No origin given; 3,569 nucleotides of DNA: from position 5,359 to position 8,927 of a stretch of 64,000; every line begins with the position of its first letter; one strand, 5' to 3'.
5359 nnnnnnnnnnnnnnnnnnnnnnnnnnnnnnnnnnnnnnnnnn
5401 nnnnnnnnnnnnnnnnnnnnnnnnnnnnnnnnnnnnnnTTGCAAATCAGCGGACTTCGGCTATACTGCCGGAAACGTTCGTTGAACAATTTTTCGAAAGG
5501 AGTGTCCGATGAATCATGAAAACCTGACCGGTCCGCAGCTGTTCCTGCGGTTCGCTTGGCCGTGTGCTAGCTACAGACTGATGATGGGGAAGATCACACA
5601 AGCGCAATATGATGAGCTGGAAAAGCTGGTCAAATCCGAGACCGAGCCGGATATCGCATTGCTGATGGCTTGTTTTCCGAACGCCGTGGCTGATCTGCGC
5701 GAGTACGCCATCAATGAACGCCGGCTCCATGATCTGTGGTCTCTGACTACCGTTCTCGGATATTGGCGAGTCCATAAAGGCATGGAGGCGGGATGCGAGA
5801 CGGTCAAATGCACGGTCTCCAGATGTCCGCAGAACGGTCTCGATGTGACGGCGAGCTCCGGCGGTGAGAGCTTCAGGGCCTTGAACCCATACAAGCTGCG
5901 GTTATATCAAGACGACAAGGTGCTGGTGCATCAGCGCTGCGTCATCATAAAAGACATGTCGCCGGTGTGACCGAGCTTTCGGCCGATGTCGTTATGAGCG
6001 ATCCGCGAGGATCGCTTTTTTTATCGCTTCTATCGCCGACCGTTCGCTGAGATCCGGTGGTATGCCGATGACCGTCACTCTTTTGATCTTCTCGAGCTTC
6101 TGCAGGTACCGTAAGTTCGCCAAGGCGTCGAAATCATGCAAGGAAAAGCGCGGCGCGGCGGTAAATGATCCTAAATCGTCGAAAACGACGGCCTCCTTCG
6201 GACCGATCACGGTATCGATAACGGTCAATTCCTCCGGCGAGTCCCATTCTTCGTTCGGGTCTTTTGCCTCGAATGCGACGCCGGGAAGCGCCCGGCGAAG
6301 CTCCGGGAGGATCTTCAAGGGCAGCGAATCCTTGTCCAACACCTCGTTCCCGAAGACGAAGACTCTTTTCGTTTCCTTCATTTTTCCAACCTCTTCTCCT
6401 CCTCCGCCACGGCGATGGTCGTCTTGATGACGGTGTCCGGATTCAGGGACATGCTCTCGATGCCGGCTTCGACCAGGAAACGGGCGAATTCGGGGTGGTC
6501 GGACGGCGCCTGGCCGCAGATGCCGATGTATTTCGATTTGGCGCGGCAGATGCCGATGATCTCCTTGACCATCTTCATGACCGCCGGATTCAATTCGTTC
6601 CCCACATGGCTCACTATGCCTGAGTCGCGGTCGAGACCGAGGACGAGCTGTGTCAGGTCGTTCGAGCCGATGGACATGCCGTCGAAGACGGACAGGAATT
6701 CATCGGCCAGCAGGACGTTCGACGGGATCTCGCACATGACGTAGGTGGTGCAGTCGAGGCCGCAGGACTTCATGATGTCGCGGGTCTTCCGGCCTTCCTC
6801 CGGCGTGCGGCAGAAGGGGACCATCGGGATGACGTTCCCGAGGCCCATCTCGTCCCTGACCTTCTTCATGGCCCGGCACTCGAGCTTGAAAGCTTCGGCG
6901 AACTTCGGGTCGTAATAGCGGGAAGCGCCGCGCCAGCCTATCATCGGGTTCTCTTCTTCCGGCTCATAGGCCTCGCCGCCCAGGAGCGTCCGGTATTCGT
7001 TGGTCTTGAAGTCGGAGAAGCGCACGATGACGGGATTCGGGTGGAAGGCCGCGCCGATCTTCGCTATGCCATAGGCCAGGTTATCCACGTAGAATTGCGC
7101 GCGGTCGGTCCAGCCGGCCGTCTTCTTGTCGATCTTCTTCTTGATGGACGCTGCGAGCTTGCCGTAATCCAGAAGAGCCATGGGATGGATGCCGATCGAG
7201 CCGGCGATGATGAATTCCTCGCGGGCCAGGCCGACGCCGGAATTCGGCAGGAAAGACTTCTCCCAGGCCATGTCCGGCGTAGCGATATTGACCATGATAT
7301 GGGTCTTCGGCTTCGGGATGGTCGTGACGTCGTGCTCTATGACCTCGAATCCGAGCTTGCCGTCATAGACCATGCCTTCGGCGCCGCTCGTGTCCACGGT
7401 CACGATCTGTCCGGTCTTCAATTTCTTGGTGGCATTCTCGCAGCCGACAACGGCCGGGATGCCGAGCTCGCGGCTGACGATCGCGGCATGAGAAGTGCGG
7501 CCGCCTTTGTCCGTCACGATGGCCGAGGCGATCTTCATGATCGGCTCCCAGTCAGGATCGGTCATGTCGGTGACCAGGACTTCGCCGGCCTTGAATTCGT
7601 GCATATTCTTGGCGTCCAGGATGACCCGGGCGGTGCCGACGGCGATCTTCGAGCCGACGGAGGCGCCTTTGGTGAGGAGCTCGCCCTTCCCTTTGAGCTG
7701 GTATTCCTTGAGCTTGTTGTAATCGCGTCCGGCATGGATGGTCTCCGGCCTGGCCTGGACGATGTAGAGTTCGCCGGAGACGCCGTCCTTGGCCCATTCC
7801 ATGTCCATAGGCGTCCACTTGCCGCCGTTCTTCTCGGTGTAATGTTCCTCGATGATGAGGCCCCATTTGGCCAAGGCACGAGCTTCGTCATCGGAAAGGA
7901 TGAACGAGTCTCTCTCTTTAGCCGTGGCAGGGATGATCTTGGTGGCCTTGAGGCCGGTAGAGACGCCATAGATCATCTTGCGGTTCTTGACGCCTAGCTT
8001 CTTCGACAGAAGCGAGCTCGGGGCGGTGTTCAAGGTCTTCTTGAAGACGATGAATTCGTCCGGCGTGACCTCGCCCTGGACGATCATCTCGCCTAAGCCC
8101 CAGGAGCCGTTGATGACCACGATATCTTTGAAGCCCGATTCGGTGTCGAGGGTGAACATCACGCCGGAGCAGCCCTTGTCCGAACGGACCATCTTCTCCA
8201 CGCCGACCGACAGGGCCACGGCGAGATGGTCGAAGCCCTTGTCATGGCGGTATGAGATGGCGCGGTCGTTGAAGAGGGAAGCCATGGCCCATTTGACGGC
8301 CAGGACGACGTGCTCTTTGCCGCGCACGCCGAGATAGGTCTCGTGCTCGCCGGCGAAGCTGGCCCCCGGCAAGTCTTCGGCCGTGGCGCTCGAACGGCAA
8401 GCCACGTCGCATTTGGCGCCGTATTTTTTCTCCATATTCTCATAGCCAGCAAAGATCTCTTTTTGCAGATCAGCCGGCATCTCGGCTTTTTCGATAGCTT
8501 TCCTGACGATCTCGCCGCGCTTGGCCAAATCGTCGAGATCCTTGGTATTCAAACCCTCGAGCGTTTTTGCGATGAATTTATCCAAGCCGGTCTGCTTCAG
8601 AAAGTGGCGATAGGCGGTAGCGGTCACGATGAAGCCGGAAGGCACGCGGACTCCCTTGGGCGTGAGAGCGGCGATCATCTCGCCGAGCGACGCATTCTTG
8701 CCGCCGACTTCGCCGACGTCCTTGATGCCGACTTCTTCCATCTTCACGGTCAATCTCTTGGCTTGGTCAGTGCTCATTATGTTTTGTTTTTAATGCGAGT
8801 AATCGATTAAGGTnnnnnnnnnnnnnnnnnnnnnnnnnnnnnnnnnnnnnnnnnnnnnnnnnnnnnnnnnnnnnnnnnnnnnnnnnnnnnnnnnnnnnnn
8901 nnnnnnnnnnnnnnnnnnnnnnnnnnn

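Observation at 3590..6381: Minimal two-gene NiFe hydrogenase, divergent from korAB, with compact back-to-back leaderless promoters and an extra Cys-cluster protein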

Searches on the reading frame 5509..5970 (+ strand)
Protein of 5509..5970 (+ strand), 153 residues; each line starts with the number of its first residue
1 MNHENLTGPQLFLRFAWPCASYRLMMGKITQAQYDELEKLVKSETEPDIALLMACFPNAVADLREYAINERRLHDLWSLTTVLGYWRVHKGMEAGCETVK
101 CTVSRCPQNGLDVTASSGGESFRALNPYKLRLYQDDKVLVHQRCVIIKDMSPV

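Call 3: search_protein_families(library=pfam, proteins=[window:5509-5970:+], max_evalue=0.01)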
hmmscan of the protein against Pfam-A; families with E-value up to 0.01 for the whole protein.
window:5509-5970:+ (153 aa): 0 families

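Call 19: find_homologous_proteins(query=window:5509-5970:+)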
Query window:5509-5970:+ (153 aa): 4 proteins with E <= 0.001 among 13 candidates.
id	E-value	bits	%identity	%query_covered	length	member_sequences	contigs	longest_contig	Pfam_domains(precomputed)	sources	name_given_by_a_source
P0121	1.1e-100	351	100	100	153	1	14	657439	-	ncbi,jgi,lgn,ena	ncbi:MAG: hypothetical protein ABSF56_01835 [Minisyncoccia bacterium]|jgi:hypothetical protein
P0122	7.1e-37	144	56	82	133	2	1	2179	-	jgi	jgi:hypothetical protein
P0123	1.4e-15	75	41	79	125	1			-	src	-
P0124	2.1e-11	62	33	93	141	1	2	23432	-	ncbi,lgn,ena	-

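Call 42: search_solved_structures(query=A1, max_evalue=10, show_alignments=3)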
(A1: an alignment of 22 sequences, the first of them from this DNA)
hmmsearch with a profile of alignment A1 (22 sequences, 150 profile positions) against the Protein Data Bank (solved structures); distinct sequences matched with E-value up to 10: 1.
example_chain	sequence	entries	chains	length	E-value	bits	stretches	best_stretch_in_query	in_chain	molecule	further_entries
3tqc_A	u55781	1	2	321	0.44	14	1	57-130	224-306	Pantothenate kinase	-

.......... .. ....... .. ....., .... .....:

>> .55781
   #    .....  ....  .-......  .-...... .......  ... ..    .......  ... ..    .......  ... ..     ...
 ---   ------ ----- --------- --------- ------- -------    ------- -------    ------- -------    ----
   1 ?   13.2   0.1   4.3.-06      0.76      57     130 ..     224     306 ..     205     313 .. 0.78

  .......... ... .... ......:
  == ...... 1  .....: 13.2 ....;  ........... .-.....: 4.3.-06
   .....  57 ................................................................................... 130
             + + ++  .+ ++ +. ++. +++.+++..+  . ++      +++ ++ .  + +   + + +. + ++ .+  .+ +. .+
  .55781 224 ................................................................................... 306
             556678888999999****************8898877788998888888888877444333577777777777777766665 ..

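Call 46: find_homologous_proteins(query=A1, max_evalue=0.001)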
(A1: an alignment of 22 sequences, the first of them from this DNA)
Query A1 (22 sequences) (153 aa, profile of the alignment): 9 proteins with E <= 0.001 among 1418 candidates.
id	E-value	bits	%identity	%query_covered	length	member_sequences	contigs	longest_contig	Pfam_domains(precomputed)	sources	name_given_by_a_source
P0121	4.5e-49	184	100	100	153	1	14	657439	-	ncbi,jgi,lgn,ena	ncbi:MAG: hypothetical protein ABSF56_01835 [Minisyncoccia bacterium]|jgi:hypothetical protein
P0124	4.8e-43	165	33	93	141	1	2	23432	-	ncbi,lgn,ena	-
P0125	1.6e-41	160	27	89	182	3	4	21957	-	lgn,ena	-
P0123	1.8e-40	157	41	79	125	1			-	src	-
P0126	9.3e-37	144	40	89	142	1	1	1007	-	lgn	-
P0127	3.2e-34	136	34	95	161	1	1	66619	-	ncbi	ncbi:MAG: hypothetical protein V1896_01375 [Candidatus Zambryskibacteria bacterium]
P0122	5.6e-34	135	56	82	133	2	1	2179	-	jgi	jgi:hypothetical protein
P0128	2.7e-27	114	19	86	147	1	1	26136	-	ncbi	-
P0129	5.7e-27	113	26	53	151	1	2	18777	-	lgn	-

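Call 52: predict_structure(alignment_id=A3)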
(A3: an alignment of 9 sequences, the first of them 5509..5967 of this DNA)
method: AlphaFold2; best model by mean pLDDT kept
length: 153 residues; sequences in the alignment: 9
mean_pLDDT: 91.5   pTM: 0.87
mean pLDDT of the five models: 91.5, 91.4, 91.2, 90.8, 89.9
residues with pLDDT >= 90: 126; 70-90: 17; 50-70: 8; < 50: 2
segments of 3 or more residues with pLDDT < 50: none
pLDDT, mean of each block of 10 residues (from residue 1): 79 95 96 98 95 97 97 96 92 78 89 92 93 94 92 58
secondary structure, 60 per line:
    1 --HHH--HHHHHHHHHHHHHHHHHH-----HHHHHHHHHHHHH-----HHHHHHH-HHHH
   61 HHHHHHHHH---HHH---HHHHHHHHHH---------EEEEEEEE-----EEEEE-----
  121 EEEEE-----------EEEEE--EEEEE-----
elements in order: H8-25 H31-43 H49-55 H57-69 H79-88 E98-105 E111-115 E121-125 E137-141 E144-148

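Call 54: search_protein_representatives(alignment_id=A3)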
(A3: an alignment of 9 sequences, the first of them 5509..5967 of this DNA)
Query: 9 sequences, 148 profile positions. Proteins with E-value up to 0.001 (for the whole library): 530; up to 1e-10: 311; up to 1e-30: 62. The best 150 are listed.
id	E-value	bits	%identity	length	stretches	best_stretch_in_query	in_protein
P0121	6.1e-53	195.4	-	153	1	3-146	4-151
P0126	7.6e-53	195.1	-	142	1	6-144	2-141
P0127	3.0e-49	183.5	-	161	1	3-148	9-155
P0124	2.6e-48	180.4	-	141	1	1-145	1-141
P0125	7.0e-48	179.0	-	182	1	1-147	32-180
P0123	4.6e-43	163.4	-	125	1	1-121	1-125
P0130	4.8e-41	156.9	-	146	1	1-144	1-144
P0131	8.9e-41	156.0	-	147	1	1-143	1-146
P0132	8.6e-40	152.8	-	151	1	1-145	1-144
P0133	2.9e-39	151.1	-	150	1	4-144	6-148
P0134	3.1e-39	151.0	-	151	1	4-145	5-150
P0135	1.0e-38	149.3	-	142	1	4-145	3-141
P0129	3.6e-38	147.5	-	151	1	3-147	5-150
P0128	9.0e-38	146.2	-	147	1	4-145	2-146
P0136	1.9e-37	145.2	-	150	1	1-145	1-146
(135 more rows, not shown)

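Call 63: search_protein_families(library=ncbifam, proteins=[window:5509-5970:+], max_evalue=0.001)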
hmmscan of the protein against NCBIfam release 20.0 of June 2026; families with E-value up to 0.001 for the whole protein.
window:5509-5970:+ (153 aa): 0 families

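Call 84: fold_search(model_id=the predicted structure, library=pdb)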
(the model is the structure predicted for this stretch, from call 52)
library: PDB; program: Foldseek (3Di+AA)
matches with E <= 10: 945; with E <= 0.001: 0
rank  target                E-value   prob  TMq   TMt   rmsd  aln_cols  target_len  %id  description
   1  2oqk                  6.0e-03  1.00  0.31  0.49   3.8        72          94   24  Crystal structure of putative Cryptosporidium parvum translation initiation factor eIF-1A (released 2007-02-13)
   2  9n74_SR               7.7e-03  0.99  0.29  0.33  12.8       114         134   17  SSU processome maturation and disassembly, State H (released 2025-10-29)
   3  1b9m_A                9.3e-03  0.80  0.27  0.18  15.4       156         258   12  REGULATOR FROM ESCHERICHIA COLI (released 2000-03-15)
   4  6zp4_G                9.8e-03  1.00  0.30  0.49   3.8        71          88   17  SARS-CoV-2 Nsp1 bound to a human 43S preinitiation ribosome complex - state 2 (released 2020-07-29)
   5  3vyt_A                1.0e-02  1.00  0.30  0.82   1.7        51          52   22  Crystal structure of the HypC-HypD-HypE complex (form I inward) (released 2012-11-28)
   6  5l4g_I                1.2e-02  0.94  0.29  0.13  13.0       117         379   14  The human 26S proteasome at 3.9 A (released 2016-09-07)
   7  4uer_0                1.3e-02  1.00  0.31  0.45   3.7        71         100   18  40S-eIF1-eIF1A-eIF3-eIF3j translation initiation complex from Lachancea kluyveri (released 2015-02-11)
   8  1b9m_B                1.3e-02  0.77  0.29  0.21  13.8       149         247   13  REGULATOR FROM ESCHERICHIA COLI (released 2000-03-15)
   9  8ppl_Iq               1.5e-02  1.00  0.30  0.43   3.8        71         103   17  MERS-CoV Nsp1 bound to the human 43S pre-initiation complex (released 2023-10-18)
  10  9e8k_D                1.5e-02  0.92  0.29  0.13  14.9       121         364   12  Nub1/Fat10-processing human 26S proteasome with Rpt6 at top of spiral staircase (AAA+ motor locally refined) (released 2024-12-04)
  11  7wtl_SX               1.6e-02  0.98  0.31  0.38  12.4        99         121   18  Cryo-EM structure of a yeast pre-40S ribosomal subunit - State Dis-D (released 2022-10-19)
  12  1o7l_A                1.6e-02  0.66  0.28  0.19  14.0       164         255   12  Molybdate-activated form of ModE from Escherichia coli (released 2003-02-20)
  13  3h43_I                1.9e-02  1.00  0.30  0.54   2.8        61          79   18  N-terminal domain of the proteasome-activating nucleotidase of Methanocaldococcus jannaschii (released 2009-06-09)
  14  1b9n_A                1.9e-02  0.69  0.27  0.18  15.6       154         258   12  REGULATOR FROM ESCHERICHIA COLI (released 2000-03-15)
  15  6zqf_DX               2.0e-02  0.96  0.30  0.33  13.2       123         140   15  Cryo-EM structure of the 90S pre-ribosome from Saccharomyces cerevisiae, state Dis-B (Poly-Ala) (released 2020-09-23)
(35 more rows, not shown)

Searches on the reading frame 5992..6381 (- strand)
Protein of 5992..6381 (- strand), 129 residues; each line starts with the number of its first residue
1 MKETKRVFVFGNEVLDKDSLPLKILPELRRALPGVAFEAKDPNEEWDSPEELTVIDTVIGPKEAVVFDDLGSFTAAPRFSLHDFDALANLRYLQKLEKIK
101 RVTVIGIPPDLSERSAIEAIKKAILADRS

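Call 3: search_protein_families(library=pfam, proteins=[window:5992-6381:-], max_evalue=0.01)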
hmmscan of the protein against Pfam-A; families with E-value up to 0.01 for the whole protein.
window:5992-6381:- (129 aa): 1 family
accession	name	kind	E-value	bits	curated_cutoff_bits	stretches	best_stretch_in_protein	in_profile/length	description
PF01750.23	HycI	-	0.00057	20.2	23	1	63-123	55-119/130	Hydrogenase maturation protease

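Call 63: search_protein_families(library=ncbifam, proteins=[window:5992-6381:-], max_evalue=0.001)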
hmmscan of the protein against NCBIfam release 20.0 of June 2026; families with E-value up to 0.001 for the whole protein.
window:5992-6381:- (129 aa): 0 families

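Call 74: search_solved_structures(query=A4, max_evalue=10, show_alignments=2)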
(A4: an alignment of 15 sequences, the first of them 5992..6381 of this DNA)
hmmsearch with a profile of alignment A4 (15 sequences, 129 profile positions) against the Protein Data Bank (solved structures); distinct sequences matched with E-value up to 10: 2.
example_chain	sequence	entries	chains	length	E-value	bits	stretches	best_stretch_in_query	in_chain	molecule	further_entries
6gw3_D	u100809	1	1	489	0.39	13.5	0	26-84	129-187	3,5,7-trioxododecanoyl-CoA synthase,3,5,7-trioxododecanoyl-CoA synthase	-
5jy5_A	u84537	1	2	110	0.93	12.3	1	24-68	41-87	Thioredoxin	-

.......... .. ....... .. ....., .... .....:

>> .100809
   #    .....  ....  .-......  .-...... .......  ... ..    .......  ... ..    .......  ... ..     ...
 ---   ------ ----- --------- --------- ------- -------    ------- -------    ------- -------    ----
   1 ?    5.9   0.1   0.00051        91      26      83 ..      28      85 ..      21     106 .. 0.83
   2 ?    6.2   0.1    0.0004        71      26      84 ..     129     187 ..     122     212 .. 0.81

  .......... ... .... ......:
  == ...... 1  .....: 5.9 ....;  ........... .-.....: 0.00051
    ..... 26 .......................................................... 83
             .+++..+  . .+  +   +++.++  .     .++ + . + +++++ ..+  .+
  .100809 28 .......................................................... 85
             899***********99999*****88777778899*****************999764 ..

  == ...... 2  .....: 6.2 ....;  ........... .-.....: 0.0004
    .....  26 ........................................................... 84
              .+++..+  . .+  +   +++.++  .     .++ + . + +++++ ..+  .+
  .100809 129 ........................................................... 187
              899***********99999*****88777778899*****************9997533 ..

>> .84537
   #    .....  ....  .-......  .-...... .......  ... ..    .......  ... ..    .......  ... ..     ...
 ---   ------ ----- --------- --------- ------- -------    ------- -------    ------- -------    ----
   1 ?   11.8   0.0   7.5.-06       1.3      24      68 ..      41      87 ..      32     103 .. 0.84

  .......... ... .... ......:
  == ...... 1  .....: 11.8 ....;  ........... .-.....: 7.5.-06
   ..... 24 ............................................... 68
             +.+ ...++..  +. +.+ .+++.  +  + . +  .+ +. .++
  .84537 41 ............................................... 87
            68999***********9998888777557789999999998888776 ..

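Call 75: search_protein_families(library=pfam, alignment_id=A4, max_evalue=0.1)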
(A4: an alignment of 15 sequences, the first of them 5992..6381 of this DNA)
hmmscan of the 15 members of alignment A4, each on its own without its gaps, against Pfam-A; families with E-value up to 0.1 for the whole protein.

A. member 1, window:5992-6381:- (129 aa): 2 families
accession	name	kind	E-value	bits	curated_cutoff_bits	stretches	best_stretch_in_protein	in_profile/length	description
PF01750.23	HycI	-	0.00057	20.2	23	1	63-123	55-119/130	Hydrogenase maturation protease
PF17806.6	SO_alpha_A3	-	0.093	13.5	23.1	0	93-121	25-53/87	Sarcosine oxidase A3 domain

B. families by the number of members that match (of 15 scanned): 3 families
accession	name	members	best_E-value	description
PF01750.23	HycI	11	0.00056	Hydrogenase maturation protease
PF05047.22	L51_S25_CI-B8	2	0.047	Mitochondrial ribosomal protein L51 / S25 / CI-B8 domain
PF17806.6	SO_alpha_A3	1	0.093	Sarcosine oxidase A3 domain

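Call 80: predict_structure(protein=window:5992-6378:-)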
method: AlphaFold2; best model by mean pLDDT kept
length: 128 residues; sequences in the alignment: 1
mean_pLDDT: 45.1   pTM: 0.39
mean pLDDT of the five models: 45.1, 40.0, 39.9, 39.8, 39.4
residues with pLDDT >= 90: 0; 70-90: 0; 50-70: 42; < 50: 86
segments of 3 or more residues with pLDDT < 50: 1-19, 37-90, 92-102
pLDDT, mean of each block of 10 residues (from residue 1): 34 35 58 50 40 29 42 40 44 46 52 60 58
secondary structure, 60 per line:
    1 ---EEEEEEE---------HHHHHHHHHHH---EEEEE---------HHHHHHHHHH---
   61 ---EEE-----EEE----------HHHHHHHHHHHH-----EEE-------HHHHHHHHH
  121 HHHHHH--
elements in order: E4-10 H20-30 E34-38 H48-57 E64-66 E72-74 H85-96 E102-104 H112-126

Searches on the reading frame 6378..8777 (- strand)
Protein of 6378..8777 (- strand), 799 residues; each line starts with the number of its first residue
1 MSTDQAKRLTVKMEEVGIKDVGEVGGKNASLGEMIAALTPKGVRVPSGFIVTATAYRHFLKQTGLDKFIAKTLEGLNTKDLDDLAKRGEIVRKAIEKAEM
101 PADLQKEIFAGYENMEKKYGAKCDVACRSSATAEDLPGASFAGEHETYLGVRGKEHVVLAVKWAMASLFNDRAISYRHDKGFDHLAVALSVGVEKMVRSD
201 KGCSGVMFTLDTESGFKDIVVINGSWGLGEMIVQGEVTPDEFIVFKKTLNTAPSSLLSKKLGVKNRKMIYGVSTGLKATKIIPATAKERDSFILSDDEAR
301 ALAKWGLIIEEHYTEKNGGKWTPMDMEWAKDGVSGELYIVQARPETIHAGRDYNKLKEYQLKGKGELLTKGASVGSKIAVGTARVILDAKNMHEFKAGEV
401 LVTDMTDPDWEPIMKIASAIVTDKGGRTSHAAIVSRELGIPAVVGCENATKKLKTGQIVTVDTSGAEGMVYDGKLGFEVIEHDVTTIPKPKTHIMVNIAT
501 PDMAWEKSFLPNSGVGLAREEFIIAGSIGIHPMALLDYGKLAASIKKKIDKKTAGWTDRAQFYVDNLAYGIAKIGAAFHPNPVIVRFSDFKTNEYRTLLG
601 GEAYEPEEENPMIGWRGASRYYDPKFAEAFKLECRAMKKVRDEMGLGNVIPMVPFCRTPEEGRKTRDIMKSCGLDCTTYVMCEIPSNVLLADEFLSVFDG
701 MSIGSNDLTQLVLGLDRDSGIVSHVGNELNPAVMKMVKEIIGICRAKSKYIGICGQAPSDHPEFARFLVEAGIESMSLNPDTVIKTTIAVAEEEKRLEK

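Call 3: search_protein_families(library=pfam, proteins=[window:6378-8777:-], max_evalue=0.01)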
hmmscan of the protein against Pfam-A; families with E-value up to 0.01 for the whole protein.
window:6378-8777:- (799 aa): 3 families
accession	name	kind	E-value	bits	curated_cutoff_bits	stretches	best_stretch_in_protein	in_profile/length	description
PF01326.24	PPDK_N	-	1.7e-109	366.5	27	1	23-352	3-316/328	Pyruvate phosphate dikinase, AMP/ATP-binding domain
PF02896.24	PEP-utilizers_C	-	1.6e-57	195.3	22.8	1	485-793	13-291/293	PEP-utilising enzyme, PEP-binding domain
PF00391.29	PEP-utilizers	-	6.9e-29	99.7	23.1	1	395-463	1-69/72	PEP-utilising enzyme, mobile domain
